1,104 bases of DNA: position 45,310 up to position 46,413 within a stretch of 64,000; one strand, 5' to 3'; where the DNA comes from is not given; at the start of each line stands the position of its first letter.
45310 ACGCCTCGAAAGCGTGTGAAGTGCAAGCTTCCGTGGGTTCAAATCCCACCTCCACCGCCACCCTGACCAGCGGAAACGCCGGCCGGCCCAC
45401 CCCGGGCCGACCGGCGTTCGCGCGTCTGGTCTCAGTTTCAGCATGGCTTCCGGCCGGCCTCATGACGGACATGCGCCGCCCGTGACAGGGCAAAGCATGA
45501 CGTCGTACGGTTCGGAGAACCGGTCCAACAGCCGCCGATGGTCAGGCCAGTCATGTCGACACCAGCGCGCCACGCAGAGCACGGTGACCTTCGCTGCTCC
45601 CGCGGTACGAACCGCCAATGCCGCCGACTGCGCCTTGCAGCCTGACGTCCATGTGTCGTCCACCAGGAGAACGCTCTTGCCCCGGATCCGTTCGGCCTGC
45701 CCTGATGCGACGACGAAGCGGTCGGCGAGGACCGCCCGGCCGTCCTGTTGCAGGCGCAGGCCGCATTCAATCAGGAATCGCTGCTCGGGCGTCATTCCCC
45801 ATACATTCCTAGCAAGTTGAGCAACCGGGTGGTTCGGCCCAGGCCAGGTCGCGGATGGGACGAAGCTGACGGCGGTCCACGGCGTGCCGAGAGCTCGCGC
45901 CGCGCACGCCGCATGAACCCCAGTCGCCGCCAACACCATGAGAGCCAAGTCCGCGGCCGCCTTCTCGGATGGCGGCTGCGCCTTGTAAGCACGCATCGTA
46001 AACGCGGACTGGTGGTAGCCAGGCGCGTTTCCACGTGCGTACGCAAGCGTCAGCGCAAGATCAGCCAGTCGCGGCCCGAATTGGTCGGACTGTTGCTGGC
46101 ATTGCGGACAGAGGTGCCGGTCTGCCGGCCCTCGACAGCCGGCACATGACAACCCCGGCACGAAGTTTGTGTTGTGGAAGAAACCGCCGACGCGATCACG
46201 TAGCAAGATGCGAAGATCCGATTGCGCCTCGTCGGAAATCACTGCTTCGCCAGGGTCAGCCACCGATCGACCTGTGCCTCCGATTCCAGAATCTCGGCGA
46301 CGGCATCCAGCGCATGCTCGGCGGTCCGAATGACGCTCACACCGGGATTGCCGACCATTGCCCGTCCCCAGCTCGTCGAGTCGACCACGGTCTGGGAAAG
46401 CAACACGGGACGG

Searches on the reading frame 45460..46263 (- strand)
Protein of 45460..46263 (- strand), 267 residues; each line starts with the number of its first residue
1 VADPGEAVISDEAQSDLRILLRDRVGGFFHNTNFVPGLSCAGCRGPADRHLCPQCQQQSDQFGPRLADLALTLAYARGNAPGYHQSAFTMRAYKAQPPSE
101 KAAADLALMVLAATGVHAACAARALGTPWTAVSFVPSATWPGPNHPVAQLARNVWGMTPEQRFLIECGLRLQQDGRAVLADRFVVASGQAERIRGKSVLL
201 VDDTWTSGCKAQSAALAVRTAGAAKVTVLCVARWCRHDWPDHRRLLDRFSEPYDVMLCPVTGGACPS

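Call 7: search_protein_families(library=pfam, proteins=[window:45460-46263:-], max_evalue=0.1)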
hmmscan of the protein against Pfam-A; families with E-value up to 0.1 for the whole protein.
window:45460-46263:- (267 aa): 1 family
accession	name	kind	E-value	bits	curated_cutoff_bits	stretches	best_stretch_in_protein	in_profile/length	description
PF00156.33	Pribosyltran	-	0.016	15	26.3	1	184-232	76-124/158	Phosphoribosyl transferase domain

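Call 8: search_protein_families(library=padloc, proteins=[window:45460-46263:-], max_evalue=0.1)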
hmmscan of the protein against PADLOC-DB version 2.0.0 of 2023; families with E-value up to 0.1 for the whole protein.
window:45460-46263:- (267 aa): 3 families
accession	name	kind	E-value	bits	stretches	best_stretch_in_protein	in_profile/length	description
PDLC03962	ShosT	-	1.3e-06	26.4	1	190-245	166-215/237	-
PDLC03928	PsyrT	-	0.00016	18.1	1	179-233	632-683/689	-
PDLC03012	ShosT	-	0.058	10.4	1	191-228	323-360/427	-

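Call 9: search_protein_families(library=ncbifam, proteins=[window:45460-46263:-], max_evalue=0.1)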
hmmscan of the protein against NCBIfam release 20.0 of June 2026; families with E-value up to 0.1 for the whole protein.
window:45460-46263:- (267 aa): 10 families
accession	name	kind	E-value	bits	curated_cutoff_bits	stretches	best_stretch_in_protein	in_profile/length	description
TIGR00201.1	comF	subfamily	0.00073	19.5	233.55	1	191-233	148-190/190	ComF family protein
TIGR01251.1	ribP_PPkin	subfamily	0.0047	15.9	113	1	193-231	208-246/309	ribose-phosphate diphosphokinase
NF005592.0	PRK07322.1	subfamily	0.006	16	143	1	184-231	109-156/180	adenine phosphoribosyltransferase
NF002095.0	PRK00934.1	equivalog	0.0073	15.5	296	1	193-231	203-241/287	ribose-phosphate diphosphokinase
NF008616.0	PRK11595.1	equivalog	0.014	14.9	304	1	190-233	182-225/227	DNA utilization protein GntX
NF002620.0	PRK02277.1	subfamily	0.016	14.9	115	1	187-231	133-177/201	orotate phosphoribosyltransferase-like protein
NF005537.0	PRK07199.1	subfamily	0.028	13.5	322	1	185-231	201-247/301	ribose-phosphate diphosphokinase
NF004689.0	PRK06031.1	equivalog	0.03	13.5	175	1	189-242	148-200/233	phosphoribosyltransferase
TIGR00336.1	pyrE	equivalog_domain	0.069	12.9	106.8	1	193-231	106-144/173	orotate phosphoribosyltransferase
NF002320.0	PRK01259.1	subfamily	0.097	12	297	0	193-230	212-249/316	ribose-phosphate diphosphokinase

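Call 20: find_homologous_proteins(query=window:45460-46263:-, max_evalue=0.001)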
Query window:45460-46263:- (267 aa): 135 proteins with E <= 0.001 among 8000 candidates; the best 120 are listed.
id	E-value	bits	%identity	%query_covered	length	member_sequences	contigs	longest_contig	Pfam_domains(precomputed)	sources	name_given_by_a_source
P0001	2.2e-169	580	94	100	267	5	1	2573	-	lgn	-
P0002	1.5e-102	361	61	97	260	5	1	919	-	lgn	-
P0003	6.5e-99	349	63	95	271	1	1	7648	-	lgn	-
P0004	1.5e-94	334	62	91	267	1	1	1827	-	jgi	jgi:hypothetical protein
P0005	6.9e-92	326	57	100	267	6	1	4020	-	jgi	jgi:hypothetical protein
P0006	3.4e-89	317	60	94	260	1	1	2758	-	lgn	-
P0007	4.6e-89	316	59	96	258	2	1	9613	-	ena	-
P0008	2.4e-86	307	58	97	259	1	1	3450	-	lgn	-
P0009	1.0e-83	299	54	96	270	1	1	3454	PF00156.34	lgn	-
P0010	1.1e-83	299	54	97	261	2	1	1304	-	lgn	-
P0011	2.3e-83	298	55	97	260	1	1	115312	-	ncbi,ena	-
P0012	6.5e-83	296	53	94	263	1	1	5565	-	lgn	-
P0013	8.8e-83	296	55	94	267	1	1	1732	-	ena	-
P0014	2.0e-82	295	56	96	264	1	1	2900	-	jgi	jgi:hypothetical protein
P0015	2.3e-82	294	56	96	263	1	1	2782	-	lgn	-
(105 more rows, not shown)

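Call 24: find_related_loci(query=A1, collection=genome_contigs, flank=6000)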
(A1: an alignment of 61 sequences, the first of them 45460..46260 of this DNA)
Query A1 (266 aa) in genome_contigs; peptide patterns used: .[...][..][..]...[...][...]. (x = any residue, [..] = any of these).
599 stretches matched a pattern (row limit reached: there are more); 529 encode a relative of the query (tblastn E <= 1e-3); the best 80 are kept; 80 distinct loci.
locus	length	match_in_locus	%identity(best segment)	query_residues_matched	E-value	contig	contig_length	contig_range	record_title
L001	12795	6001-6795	54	4-264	3e-83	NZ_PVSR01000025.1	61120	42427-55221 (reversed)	Actinopolyspora mortivallis strain M5A NODE_25_length_61120_cov_28.2508_ID_2103, whole genome shotgun sequence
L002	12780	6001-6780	55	7-266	5e-81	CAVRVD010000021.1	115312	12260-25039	MAG: uncultured Actinomycetota bacterium isolate MFD02832.bin.1.191 genome assembly, contig: contig_5227, whole genome s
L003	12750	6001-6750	54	19-264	6e-79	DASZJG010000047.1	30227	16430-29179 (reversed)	MAG TPA_asm: Pseudonocardiaceae bacterium isolate SMAG_U6623 k141_5438549, whole genome shotgun sequence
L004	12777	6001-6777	52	13-266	2e-78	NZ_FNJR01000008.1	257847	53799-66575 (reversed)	Actinopolyspora xinjiangensis strain DSM 46732, whole genome shotgun sequence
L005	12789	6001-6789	47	1-264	2e-76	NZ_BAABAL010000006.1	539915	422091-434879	Allokutzneria multivorans strain JCM 17342 sequence06, whole genome shotgun sequence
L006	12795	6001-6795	51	4-264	1e-76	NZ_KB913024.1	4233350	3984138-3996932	Actinopolyspora mortivallis DSM 44261 strain HS-1 ActmoDRAFT_scaffold1.1, whole genome shotgun sequence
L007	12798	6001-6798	50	4-264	3e-74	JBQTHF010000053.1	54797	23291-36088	MAG: Actinokineospora sp. isolate SAR301 c_000000159808, whole genome shotgun sequence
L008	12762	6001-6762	50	17-265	3e-74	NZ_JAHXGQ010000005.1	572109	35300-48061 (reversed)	Saccharothrix obliqua strain SC076 5, whole genome shotgun sequence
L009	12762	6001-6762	50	16-264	3e-72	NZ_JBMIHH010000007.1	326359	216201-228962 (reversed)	Actinopolyspora sp. H202 NODE_7_length_326359_cov_35.541388, whole genome shotgun sequence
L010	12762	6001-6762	47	16-265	1e-67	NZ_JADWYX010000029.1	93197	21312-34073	Frankia sp. AgB1.9 NODE_29_length_93197_cov_45.523400, whole genome shotgun sequence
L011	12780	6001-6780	47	6-264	6e-66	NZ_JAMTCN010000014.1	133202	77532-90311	Prauserella aidingensis strain DSM 45266 LY13DRAFT_scaffold00014.14, whole genome shotgun sequence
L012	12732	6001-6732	51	24-265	7e-66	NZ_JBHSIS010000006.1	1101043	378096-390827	Actinophytocola glycyrrhizae strain CGMCC 4.7433 platanus_K_default_6, whole genome shotgun sequence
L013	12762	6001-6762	47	14-266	2e-64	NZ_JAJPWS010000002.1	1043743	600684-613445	Amycolatopsis sp. lyj-112 NODE_2_length_1043743_cov_35.141315, whole genome shotgun sequence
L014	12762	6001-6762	47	14-266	4e-64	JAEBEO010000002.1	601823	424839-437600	UNVERIFIED_CONTAM: Amycolatopsis sp. cmx-4-19 cmx-4-19_NODE_2_length_601823_cov_38.569989, whole genome shotgun sequence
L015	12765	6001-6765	46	16-264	5e-64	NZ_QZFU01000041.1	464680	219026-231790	Nocardia panacis strain YIM PH 21724 NODE_6, whole genome shotgun sequence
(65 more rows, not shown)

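Call 29: search_solved_structures(query=A1, max_evalue=1, show_alignments=2)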
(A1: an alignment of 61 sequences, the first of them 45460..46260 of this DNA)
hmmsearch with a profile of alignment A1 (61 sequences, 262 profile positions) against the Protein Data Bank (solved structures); distinct sequences matched with E-value up to 1: 20.
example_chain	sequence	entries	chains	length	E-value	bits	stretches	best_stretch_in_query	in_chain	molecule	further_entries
2p1z_A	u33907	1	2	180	5.3e-05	26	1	186-226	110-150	Phosphoribosyltransferase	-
5hkf_A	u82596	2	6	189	0.0011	21.6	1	186-226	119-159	Orotate phosphoribosyltransferase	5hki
5hkl_A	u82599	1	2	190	0.0011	21.6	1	186-226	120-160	Orotate phosphoribosyltransferase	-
4s2u_A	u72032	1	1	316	0.027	17.1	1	168-222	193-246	Ribose-phosphate pyrophosphokinase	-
7xmu_A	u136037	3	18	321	0.028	17.1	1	168-222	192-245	Ribose-phosphate pyrophosphokinase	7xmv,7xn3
6asv_A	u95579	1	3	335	0.03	17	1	168-222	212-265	Ribose-phosphate pyrophosphokinase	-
8zvb_A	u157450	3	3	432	0.036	16.7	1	177-223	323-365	ShosT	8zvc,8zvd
9w2p_B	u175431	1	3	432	0.036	16.7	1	177-223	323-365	ShosT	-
9w2q_B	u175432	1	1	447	0.038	16.6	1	178-223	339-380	ShosT_PRPP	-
1ao0_A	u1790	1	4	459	0.064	15.9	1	183-223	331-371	GLUTAMINE PHOSPHORIBOSYLPYROPHOSPHATE AMIDOTRANSFERASE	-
1gph_1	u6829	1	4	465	0.066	15.8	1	183-223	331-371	GLUTAMINE PHOSPHORIBOSYL-PYROPHOSPHATE AMIDOTRANSFERASE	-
1u9y_A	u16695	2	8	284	0.076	15.6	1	170-226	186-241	Ribose-phosphate pyrophosphokinase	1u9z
7dg2_A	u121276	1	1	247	0.081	15.5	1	10-49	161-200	Non-structural maintenance of chromosomes element 1 homolog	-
1i5e_A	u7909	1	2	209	0.1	15.2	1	169-226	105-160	URACIL PHOSPHORIBOSYLTRANSFERASE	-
1dkr_A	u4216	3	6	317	0.12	15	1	104-225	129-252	PHOSPHORIBOSYL PYROPHOSPHATE SYNTHETASE | PROTEIN (PHOSPHORIBOSYL PYROPHOSPHATE SYNTHETASE) | RIBOSE-PHOSPHATE PYROPHOSPHOKINASE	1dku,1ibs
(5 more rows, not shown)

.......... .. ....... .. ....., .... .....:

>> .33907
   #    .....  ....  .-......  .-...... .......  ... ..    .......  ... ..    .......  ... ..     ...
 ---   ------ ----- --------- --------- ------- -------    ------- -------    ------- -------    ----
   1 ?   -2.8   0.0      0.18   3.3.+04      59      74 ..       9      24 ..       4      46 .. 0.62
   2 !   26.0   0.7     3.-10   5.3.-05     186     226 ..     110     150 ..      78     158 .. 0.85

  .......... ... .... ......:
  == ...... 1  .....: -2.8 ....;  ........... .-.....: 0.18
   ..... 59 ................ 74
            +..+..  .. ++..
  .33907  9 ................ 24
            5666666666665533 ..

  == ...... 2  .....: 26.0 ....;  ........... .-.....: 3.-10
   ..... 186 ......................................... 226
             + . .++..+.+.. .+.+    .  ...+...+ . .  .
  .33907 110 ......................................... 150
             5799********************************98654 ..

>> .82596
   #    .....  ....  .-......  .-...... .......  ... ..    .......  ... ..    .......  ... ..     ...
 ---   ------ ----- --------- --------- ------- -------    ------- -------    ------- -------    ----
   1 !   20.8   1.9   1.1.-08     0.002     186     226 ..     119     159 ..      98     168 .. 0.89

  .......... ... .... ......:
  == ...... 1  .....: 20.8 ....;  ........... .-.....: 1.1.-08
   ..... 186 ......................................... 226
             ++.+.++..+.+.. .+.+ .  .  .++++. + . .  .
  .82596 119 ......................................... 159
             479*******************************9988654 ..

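Call 38: predict_structure(alignment_id=A1)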
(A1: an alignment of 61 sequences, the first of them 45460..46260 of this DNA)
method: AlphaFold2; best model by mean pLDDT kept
length: 266 residues; sequences in the alignment: 61
mean_pLDDT: 95.7   pTM: 0.93
mean pLDDT of the five models: 95.7, 95.2, 95.1, 95.0, 94.7
residues with pLDDT >= 90: 252; 70-90: 9; 50-70: 2; < 50: 3
segments of 3 or more residues with pLDDT < 50: 1-3
pLDDT, mean of each block of 10 residues (from residue 1): 68 96 96 97 98 98 98 97 96 97 98 97 98 95 96 97 97 92 98 98 96 98 99 98 97 97 92
secondary structure, 60 per line:
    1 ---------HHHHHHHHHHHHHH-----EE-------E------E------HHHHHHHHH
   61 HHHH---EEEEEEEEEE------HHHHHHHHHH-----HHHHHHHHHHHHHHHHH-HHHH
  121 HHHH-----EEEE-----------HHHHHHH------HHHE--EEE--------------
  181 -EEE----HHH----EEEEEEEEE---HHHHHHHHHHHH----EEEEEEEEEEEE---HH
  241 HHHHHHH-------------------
elements in order: H10-23 H52-64 E68-77 H84-93 H99-115 H117-124 E130-133 H145-151 E164-166 E182-184 E196-204 H208-219 E224-235 H239-247

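Call 42: fold_search(model_id=the predicted structure, library=pdb)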
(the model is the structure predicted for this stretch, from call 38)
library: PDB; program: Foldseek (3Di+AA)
matches with E <= 10: 978; with E <= 0.001: 4
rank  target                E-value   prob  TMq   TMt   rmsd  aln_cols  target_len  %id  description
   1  7p0h_A                1.1e-04  1.00  0.40  0.28  13.6       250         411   13  Crystal structure of Helicobacter pylori ComF fused to an artificial alphaREP crystallization helper(named B2) (released 2022-04-06)
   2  8zvd                  2.3e-04  0.99  0.33  0.23  14.0       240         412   12  ShosT with phosphate (released 2025-04-09)
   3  8zvb                  3.0e-04  0.99  0.32  0.23  13.9       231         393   13  The ShosTA toxin-antitoxin system provides phage defence (released 2025-04-09)
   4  6fsp_C                8.2e-04  0.99  0.27  0.40   7.8       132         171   21  Crystal structure of APRT from Thermus thermophilus (released 2019-03-20)
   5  8zvc                  2.0e-03  0.87  0.31  0.22  11.4       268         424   13  ShosT with PRPP-Mg (released 2025-04-09)
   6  5zgo_A                2.4e-03  0.99  0.29  0.41   7.2       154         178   18  Crystal structure of APRT2 from Thermus thermophilus HB8 (released 2019-03-06)
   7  3lpn_B                2.8e-03  0.99  0.27  0.25   7.3       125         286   21  Crystal structure of the phosphoribosylpyrophosphate (PRPP) synthetase from Thermoplasma volcanium in complex with an  (released 2011-02-09)
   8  1gph_1                2.8e-03  0.99  0.27  0.17   6.0       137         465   15  STRUCTURE OF THE ALLOSTERIC REGULATORY ENZYME OF PURINE BIOSYNTHESIS (released 1994-07-31)
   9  5bqo_B                2.8e-03  0.96  0.31  0.43   9.9       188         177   13  Hypoxanthine-guanine-xanthine phosphoribosyltransferase (HGXPRT) from Sulfolobus solfataricus with sulfate bound in th (released 2015-06-10)
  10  3mbi_A                3.4e-03  0.99  0.31  0.29   7.9       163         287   19  Crystal structure of the phosphoribosylpyrophosphate (PRPP) synthetase from Thermoplasma volcanium in complex with ADP (released 2011-04-20)
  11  2wns_A                3.8e-03  0.96  0.30  0.39   6.9       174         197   12  Human Orotate phosphoribosyltransferase (OPRTase) domain of Uridine 5' -monophosphate synthase (UMPS) in complex with  (released 2009-08-11)
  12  6fsp_F                4.3e-03  0.99  0.29  0.42   6.5       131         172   19  Crystal structure of APRT from Thermus thermophilus (released 2019-03-20)
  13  4zfn_B                4.3e-03  0.93  0.30  0.41   8.5       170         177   15  Hypoxanthine-guanine-xanthine phosphoribosyltransferase (HGXPRT) from Sulfolobus solfataricus containing GMP complexed (released 2015-04-29)
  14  8dbn_A                4.6e-03  1.00  0.27  0.24   3.7       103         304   17  Human PRPS1-E307A engineered mutation with Phosphate, ATP, and R5P; Hexamer (released 2023-02-15)
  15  6fsp_A                4.6e-03  0.92  0.27  0.38   6.8       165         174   19  Crystal structure of APRT from Thermus thermophilus (released 2019-03-20)
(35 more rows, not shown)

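Call 58: search_protein_families(library=padloc, alignment_id=A1, max_evalue=0.001)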
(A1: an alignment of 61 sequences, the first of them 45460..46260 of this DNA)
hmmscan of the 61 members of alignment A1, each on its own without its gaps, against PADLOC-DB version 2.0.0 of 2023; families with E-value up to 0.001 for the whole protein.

A. member 1, window:45460-46260:- (266 aa): 2 families
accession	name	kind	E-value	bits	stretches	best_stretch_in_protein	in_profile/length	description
PDLC03962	ShosT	-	1.3e-06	26.4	1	189-244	166-215/237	-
PDLC03928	PsyrT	-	0.00016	18.1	1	178-232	632-683/689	-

B. families by the number of members that match (of 61 scanned): 3 families
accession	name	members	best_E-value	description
PDLC03962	ShosT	38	1.1e-07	-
PDLC03928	PsyrT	15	3.3e-06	-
PDLC03012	ShosT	1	0.00021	-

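Call 59: search_dna_similar(query=window:45460-46263:-, collection=plasmids, mode=protein, max_evalue=0.00001, max_rows=20)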
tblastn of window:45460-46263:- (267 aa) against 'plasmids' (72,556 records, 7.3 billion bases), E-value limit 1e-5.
Records with a match: 12; places in all: 12; records where one place covers at least 80% of the query: 10.
Best place of each record, by identity: <60% 12.
By first word of the organism name: Mycobacterium 5; Pseudonocardia 2; Rhodococcus 2; Mycolicibacterium 1; Candidatus 1; Corynebacterium 1.
By predicted mobility (MOB-suite, as given by PLSDB): non-mobilizable 7; mobilizable 5.
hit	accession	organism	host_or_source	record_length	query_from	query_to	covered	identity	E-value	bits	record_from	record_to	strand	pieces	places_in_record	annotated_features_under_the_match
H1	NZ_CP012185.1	Pseudonocardia sp. EC080619-01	Apterostigma dentigerum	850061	20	267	93%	39.8%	7e-41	156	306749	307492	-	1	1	phosphoribosyltransferase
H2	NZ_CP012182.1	Pseudonocardia sp. EC080610-09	Apterostigma dentigerum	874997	20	267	93%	39.8%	7e-41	156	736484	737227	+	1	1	phosphoribosyltransferase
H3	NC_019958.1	Mycobacterium sp. JS623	-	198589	10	258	93%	37.9%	5e-20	96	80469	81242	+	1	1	phosphoribosyltransferase family protein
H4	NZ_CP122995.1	Mycolicibacterium aubagnense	wall sediment of Poderosa mine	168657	28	258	87%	40.8%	3e-31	129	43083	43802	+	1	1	phosphoribosyltransferase family protein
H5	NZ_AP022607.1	Mycobacterium branderi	-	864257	1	266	100%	32.1%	5e-19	94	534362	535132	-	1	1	hypothetical protein | DNA-processing protein DprA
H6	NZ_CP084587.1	Mycobacterium intracellulare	water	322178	9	266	97%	32.8%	1e-24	109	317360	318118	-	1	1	hypothetical protein | nucleotidyltransferase domain-containing protein | DNA-processing protein DprA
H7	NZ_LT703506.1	Mycobacterium intracellulare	natural / free-living,environmental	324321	9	266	97%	32.8%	1e-24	109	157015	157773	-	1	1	hypothetical protein | nucleotidyltransferase domain-containing protein | DNA-processing protein DprA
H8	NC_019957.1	Mycobacterium sp. JS623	-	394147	29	265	89%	34.7%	6e-24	107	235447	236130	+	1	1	phosphoribosyltransferase | hypothetical protein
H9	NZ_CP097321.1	Candidatus Mycobacterium methanotrophicum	mixed culture,Cave biofilm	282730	82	265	65%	46.3%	1e-17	115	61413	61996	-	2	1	phosphoribosyltransferase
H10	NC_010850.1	Rhodococcus sp. NS1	-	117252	28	266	90%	29.2%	9e-16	84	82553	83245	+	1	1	hypothetical protein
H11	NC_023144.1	Rhodococcus pyridinivorans SB3094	-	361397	28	266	90%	29.2%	2e-15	83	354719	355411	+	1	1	hypothetical protein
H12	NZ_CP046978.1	Corynebacterium atrinae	Atrina pectinata,pure ...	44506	175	250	28%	50.0%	1e-11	72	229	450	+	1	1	none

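Call 60: search_dna_similar(query=window:45460-46263:-, collection=phages, mode=protein, max_evalue=0.00001, max_rows=20)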
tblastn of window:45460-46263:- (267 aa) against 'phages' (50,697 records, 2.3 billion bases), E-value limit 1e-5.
Records with a match: 4; places in all: 4; records where one place covers at least 80% of the query: 4.
Best place of each record, by identity: <60% 4.
By first word of the organism name: Gordonia 4.
By host as written in the record: Gordonia terrae 3612 4.
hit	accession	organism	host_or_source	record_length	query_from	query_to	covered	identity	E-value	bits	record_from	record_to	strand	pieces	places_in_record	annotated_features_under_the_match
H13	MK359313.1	Gordonia phage Vasanti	Gordonia terrae 3612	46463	26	266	90%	30.4%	1e-19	94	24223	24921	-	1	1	29: phosphoribosyltransferase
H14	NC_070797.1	Gordonia phage Vasanti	Gordonia terrae 3612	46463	26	266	90%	30.4%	1e-19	94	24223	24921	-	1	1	29: phosphoribosyltransferase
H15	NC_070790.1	Gordonia phage Bosnia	Gordonia terrae 3612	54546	24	266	91%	28.5%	3e-8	60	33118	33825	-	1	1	40: phosphoribosyl transferase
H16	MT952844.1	Gordonia phage Bosnia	Gordonia terrae 3612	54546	24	266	91%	28.5%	3e-8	60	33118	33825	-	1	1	40: phosphoribosyl transferase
